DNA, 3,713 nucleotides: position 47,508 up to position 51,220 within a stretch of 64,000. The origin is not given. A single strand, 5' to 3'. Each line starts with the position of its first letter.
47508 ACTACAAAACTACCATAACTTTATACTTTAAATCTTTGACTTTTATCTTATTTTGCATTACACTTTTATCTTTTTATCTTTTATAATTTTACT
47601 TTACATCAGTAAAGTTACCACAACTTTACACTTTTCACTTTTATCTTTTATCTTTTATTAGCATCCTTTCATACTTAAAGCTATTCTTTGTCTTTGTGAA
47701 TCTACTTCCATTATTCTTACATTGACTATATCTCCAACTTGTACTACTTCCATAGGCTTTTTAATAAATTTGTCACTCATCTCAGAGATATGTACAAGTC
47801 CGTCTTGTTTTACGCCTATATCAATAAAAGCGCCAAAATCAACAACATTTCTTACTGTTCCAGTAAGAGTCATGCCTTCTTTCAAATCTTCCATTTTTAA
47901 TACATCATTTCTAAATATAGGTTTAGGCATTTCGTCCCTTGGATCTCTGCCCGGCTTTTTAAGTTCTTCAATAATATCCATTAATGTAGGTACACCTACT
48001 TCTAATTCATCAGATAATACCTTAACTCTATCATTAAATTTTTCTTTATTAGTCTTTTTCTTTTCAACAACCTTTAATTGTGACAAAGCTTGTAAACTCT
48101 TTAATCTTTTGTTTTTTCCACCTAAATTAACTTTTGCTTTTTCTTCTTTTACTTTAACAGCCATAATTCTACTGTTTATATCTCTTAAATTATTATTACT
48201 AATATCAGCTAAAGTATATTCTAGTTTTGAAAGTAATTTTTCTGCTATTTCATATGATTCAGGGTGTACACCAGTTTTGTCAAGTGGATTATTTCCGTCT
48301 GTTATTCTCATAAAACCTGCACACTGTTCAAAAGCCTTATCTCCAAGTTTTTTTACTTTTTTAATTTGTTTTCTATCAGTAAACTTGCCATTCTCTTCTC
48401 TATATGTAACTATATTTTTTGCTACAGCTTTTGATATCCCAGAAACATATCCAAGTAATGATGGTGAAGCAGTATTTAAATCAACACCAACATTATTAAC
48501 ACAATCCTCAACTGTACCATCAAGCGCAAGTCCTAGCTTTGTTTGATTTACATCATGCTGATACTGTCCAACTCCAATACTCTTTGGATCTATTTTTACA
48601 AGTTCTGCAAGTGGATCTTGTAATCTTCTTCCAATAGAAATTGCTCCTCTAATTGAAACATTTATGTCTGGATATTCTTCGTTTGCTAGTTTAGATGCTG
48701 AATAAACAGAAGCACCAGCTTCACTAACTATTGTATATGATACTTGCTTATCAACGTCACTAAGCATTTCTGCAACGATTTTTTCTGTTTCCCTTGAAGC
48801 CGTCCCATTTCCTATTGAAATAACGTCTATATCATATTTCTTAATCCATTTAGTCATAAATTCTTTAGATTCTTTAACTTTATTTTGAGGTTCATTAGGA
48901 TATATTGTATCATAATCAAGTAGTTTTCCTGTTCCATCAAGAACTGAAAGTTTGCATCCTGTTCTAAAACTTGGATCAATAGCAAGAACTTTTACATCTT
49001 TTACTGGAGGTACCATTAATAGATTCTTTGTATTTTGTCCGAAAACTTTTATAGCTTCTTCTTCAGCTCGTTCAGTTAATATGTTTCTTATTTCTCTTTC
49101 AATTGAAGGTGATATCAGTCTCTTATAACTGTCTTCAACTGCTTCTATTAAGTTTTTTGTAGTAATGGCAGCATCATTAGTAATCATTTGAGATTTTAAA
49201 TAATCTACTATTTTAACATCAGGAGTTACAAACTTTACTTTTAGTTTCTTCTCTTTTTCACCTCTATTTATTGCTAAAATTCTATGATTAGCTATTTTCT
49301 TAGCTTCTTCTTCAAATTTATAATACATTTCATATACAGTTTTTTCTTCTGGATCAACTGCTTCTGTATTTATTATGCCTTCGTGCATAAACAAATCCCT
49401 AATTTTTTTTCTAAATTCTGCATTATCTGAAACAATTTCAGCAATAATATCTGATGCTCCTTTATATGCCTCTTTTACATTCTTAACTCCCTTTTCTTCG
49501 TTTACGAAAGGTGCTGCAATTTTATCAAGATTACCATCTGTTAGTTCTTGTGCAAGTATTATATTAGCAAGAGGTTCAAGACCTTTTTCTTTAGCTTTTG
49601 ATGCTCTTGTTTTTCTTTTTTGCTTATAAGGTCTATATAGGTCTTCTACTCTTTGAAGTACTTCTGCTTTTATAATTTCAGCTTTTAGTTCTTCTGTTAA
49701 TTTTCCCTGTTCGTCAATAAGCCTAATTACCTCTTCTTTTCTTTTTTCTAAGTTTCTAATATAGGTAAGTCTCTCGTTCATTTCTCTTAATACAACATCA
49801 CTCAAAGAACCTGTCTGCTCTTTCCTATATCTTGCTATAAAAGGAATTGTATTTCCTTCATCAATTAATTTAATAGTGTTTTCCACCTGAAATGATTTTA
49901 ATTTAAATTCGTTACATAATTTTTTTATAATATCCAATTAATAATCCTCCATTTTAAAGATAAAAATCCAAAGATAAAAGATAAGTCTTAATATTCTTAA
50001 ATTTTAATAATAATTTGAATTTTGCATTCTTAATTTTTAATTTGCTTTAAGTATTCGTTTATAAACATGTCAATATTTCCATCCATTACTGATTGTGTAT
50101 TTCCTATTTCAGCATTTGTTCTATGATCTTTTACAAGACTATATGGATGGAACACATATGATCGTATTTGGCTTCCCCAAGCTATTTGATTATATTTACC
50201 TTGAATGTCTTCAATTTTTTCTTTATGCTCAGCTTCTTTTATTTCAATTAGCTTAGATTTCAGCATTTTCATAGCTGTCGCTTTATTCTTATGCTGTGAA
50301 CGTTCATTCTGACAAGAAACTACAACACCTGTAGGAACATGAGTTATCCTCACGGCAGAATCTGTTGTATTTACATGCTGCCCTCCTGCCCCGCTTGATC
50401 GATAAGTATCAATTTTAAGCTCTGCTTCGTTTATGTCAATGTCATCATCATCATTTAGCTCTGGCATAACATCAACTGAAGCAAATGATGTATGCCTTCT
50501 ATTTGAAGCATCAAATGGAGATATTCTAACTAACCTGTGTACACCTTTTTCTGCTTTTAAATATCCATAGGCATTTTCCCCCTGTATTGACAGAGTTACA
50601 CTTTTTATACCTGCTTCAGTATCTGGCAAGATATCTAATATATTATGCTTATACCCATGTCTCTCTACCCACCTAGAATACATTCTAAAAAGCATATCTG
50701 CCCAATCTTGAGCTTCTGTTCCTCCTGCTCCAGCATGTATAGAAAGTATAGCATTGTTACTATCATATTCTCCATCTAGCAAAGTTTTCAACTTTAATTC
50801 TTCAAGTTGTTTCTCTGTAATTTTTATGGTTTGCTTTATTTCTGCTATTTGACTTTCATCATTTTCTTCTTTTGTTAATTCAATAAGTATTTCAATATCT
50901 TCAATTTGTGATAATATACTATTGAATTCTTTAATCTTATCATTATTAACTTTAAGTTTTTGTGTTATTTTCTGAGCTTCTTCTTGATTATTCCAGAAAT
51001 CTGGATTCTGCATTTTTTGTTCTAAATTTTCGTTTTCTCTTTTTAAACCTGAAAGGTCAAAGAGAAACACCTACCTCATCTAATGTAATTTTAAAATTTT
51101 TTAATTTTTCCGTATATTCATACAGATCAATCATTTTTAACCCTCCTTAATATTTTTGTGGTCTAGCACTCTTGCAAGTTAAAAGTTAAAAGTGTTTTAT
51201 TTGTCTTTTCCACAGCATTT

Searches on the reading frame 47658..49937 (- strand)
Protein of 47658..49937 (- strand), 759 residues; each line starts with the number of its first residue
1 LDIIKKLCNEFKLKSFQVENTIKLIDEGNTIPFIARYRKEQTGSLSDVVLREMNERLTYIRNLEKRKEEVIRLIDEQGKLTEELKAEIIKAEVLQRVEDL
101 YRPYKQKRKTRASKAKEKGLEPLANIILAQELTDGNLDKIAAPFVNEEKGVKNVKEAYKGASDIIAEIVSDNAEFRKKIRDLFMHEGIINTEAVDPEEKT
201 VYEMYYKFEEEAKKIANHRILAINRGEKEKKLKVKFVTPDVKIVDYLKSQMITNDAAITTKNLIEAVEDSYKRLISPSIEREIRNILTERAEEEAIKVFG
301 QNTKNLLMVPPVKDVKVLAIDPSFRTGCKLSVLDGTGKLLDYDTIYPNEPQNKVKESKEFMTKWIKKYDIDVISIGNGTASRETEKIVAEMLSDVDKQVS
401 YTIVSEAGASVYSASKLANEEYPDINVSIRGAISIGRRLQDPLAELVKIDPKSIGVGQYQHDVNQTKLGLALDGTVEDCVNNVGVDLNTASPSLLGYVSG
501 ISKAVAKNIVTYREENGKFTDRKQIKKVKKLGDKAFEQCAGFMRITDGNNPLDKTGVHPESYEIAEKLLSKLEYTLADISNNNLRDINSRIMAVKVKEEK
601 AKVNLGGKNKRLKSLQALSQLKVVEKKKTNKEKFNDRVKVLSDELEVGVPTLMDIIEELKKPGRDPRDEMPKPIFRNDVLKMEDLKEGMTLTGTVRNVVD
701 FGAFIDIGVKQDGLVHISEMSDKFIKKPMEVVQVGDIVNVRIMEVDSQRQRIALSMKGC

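Call 21: list_cluster_members(proteins=[window:47658-49937:-, window:38229-39425:-, window:46751-47392:-, window:41826-42146:-, window:42269-44056:-])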
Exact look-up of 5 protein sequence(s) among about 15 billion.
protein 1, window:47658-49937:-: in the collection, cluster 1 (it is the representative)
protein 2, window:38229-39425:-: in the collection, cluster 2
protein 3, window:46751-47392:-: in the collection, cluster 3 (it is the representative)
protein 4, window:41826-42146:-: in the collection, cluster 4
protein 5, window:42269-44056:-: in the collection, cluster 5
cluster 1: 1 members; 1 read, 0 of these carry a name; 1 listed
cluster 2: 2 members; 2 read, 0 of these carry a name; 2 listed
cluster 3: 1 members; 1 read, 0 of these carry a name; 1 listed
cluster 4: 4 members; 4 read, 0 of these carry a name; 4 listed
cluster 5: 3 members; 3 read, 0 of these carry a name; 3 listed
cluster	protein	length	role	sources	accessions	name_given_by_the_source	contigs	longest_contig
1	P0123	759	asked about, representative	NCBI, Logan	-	-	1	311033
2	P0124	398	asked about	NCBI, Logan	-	-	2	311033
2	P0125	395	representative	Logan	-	-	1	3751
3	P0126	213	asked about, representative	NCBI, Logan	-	-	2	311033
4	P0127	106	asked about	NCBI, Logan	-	-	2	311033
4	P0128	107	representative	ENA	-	-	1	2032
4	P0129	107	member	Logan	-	-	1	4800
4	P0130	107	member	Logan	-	-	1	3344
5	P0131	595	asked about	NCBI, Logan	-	-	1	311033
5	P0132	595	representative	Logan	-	-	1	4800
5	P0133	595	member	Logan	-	-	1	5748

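Call 32: find_related_loci(query=window:47658-49937:-, collection=genome_contigs, flank=10000)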
Query window:47658-49937:- (759 aa) in genome_contigs; peptide patterns used: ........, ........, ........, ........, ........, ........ (x = any residue, [..] = any of these).
599 stretches matched a pattern (row limit reached: there are more); 598 encode a relative of the query (tblastn E <= 1e-3); the best 80 are kept; 80 distinct loci.
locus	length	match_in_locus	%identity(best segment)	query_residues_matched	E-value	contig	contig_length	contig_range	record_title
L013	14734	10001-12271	75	1-757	0e+0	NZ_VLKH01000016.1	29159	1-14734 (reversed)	Sedimentibacter saalensis strain DSM 13558 LY60DRAFT_scaffold00016.16, whole genome shotgun sequence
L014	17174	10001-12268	73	1-758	0e+0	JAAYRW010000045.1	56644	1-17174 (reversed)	MAG: Tissierellia bacterium isolate AS23ysBPME_255 50168_AS23, whole genome shotgun sequence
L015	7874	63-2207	62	1-759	0e+0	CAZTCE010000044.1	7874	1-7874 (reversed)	MAG TPA_asm: uncultured Eubacteriales bacterium isolate SRP350583_co2_26 genome assembly, contig: NODE_13981_length_7874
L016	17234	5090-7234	59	1-758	0e+0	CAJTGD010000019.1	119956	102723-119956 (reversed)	Lachnospiraceae bacterium isolate C84_6_DL94_Fmh genome assembly, contig: MGBC000187.19, whole genome shotgun sequence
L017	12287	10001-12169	58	1-758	0e+0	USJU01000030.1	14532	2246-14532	uncultured Clostridium sp. isolate UMGS1788 genome assembly, contig: NODE_1406_length_14532_cov_4.803689, whole genome s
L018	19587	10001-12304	57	1-757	0e+0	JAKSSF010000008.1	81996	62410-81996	MAG: Lachnospiraceae bacterium isolate Horse_feces274 MAG274_8, whole genome shotgun sequence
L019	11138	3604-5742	58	1-758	0e+0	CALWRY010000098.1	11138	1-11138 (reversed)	MAG: uncultured Enterocloster sp. isolate BRZ_CR__bin7 genome assembly, contig: BRZ_CR__NODE_5256_length_11138_cov_4.902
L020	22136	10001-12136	58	1-757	0e+0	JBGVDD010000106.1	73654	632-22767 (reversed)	MAG: Lachnospiraceae bacterium isolate fecal_MAG_445 fecal_MAG_445_contig_0106, whole genome shotgun sequence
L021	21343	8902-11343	56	1-757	0e+0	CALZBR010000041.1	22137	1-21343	MAG: uncultured Lachnospiraceae bacterium isolate SRR14474045_bin.28_metaWRAP_v1.3_MAG genome assembly, contig: ERZ94240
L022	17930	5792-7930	58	3-757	0e+0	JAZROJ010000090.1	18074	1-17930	MAG: Candidatus Scatovivens sp. isolate T1900045392_YK20190082.MAGScoT_cleanbin_000035 SGB_6940_k141_3861022, whole geno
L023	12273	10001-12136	59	1-756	0e+0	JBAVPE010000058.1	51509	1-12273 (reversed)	MAG: Anaerocolumna sp. isolate MFD02586_ilm_asm_bin5 k127_214585, whole genome shotgun sequence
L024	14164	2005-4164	58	3-757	0e+0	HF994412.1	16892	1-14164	Clostridium sp. CAG:780 genomic scaffold, scf33, whole genome shotgun sequence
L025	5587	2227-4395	58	3-757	0e+0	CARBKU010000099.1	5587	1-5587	MAG TPA_asm: uncultured Clostridia bacterium isolate MGBC153658 genome assembly, contig: MGBC153658.99, whole genome sho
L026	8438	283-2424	58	1-759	0e+0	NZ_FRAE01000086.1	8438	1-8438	Tepidibacter formicigenes DSM 15518, whole genome shotgun sequence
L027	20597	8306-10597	57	1-757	0e+0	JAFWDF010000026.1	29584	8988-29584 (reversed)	MAG: Bacillota bacterium isolate RGIG5633 Sheep_Duodenum-3__c193814, whole genome shotgun sequence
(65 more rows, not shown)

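Call 81: find_encoding_contigs(protein=P0133, flank=8000, max_places=3)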
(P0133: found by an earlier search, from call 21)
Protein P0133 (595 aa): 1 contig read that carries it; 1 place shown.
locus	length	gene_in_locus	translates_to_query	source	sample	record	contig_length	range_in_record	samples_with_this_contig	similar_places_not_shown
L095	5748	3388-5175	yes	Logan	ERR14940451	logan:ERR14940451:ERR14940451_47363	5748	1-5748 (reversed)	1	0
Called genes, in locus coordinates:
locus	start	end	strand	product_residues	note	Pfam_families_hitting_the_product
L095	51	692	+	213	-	PF00702:Hydrolase, PF08282:Hydrolase_3 (faint), PF12710:HAD, PF13419:HAD_2, PF13242:Hydrolase_like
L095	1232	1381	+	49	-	-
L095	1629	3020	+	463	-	PF04055:Radical_SAM, PF13353:Fer4_12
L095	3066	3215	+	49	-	-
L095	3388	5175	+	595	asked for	PF02310:B12-binding, PF04055:Radical_SAM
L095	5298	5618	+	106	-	PF12986:DUF3870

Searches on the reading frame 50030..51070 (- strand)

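Call 75: search_protein_families(library=pfam, proteins=[window:50030-51070:-], max_evalue=1e-8)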
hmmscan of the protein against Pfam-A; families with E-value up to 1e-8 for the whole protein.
window:50030-51070:- (346 aa): 2 families
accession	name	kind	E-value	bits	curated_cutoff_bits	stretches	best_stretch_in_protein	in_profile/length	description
PF03462.23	PCRF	-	2.1e-62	210.9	24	1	10-199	2-194/194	PCRF domain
PF00472.26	RF-1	-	1.1e-45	154.7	35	1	209-317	3-116/116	RF-1 domain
